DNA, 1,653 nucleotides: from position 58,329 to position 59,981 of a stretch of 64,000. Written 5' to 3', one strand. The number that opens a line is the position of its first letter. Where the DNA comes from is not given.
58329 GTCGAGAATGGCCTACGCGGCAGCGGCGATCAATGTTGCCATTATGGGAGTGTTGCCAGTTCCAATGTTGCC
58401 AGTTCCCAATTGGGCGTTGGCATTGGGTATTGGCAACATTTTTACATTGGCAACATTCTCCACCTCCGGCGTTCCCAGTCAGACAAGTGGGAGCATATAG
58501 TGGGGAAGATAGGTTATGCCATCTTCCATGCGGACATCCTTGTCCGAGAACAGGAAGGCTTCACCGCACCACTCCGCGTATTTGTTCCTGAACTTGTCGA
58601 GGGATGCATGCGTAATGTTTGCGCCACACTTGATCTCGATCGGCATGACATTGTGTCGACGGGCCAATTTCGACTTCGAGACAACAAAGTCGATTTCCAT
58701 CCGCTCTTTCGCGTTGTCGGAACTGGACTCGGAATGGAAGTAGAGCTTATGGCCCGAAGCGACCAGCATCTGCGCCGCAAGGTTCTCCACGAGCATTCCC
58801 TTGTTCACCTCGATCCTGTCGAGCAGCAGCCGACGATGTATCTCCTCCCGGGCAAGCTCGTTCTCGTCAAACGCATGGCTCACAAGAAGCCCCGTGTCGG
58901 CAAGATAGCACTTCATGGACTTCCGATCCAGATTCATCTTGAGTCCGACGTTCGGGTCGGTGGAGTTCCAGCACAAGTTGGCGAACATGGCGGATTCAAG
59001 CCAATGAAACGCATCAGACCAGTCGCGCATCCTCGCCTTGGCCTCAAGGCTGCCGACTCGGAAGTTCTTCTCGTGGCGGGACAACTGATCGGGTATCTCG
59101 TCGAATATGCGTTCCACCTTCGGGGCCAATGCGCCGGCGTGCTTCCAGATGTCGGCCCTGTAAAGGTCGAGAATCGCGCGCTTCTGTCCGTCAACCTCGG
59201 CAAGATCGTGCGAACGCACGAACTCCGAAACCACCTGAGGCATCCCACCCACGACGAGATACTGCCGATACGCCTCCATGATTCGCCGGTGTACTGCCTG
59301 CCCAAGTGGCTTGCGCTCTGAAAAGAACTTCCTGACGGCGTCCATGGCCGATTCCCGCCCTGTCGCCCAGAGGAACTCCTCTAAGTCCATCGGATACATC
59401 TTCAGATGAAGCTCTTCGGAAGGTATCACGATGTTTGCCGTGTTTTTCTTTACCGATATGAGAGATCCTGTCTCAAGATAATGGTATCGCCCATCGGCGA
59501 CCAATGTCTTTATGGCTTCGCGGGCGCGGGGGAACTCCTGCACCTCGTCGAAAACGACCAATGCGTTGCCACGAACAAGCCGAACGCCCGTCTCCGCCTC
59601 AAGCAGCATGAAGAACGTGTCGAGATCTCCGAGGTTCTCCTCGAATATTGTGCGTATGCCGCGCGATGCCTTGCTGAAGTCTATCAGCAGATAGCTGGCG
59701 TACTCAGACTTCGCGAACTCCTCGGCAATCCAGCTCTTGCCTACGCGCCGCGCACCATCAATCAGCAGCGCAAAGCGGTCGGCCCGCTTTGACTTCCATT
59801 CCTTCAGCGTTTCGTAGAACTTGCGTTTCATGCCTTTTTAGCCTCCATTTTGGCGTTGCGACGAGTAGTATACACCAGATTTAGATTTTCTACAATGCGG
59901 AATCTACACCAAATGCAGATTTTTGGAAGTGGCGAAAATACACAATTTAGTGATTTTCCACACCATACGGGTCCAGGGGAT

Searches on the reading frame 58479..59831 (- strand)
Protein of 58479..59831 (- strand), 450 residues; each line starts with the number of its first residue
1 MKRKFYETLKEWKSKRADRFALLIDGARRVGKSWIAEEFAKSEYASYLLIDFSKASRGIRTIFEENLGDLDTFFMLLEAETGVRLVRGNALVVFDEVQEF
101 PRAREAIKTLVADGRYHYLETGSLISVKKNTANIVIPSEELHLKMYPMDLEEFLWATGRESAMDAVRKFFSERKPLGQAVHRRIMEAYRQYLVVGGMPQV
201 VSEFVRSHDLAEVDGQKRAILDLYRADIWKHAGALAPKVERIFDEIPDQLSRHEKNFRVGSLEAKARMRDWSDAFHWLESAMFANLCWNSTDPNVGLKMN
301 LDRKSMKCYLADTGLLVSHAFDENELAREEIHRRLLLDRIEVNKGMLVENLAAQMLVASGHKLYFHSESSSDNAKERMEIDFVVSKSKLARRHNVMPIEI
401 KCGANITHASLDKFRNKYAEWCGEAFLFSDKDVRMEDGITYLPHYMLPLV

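Call 96: search_protein_families(library=pfam, proteins=[window:58479-59831:-], max_evalue=0.00001)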
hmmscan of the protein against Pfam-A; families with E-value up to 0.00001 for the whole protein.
window:58479-59831:- (450 aa): 2 families
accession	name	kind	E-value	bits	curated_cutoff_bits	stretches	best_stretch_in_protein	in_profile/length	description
PF13173.12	AAA_14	-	1.1e-20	74.4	27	1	20-154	3-129/129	AAA domain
PF13635.12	DUF4143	-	2.9e-18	66.6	28.1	1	227-402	3-159/160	Domain of unknown function (DUF4143)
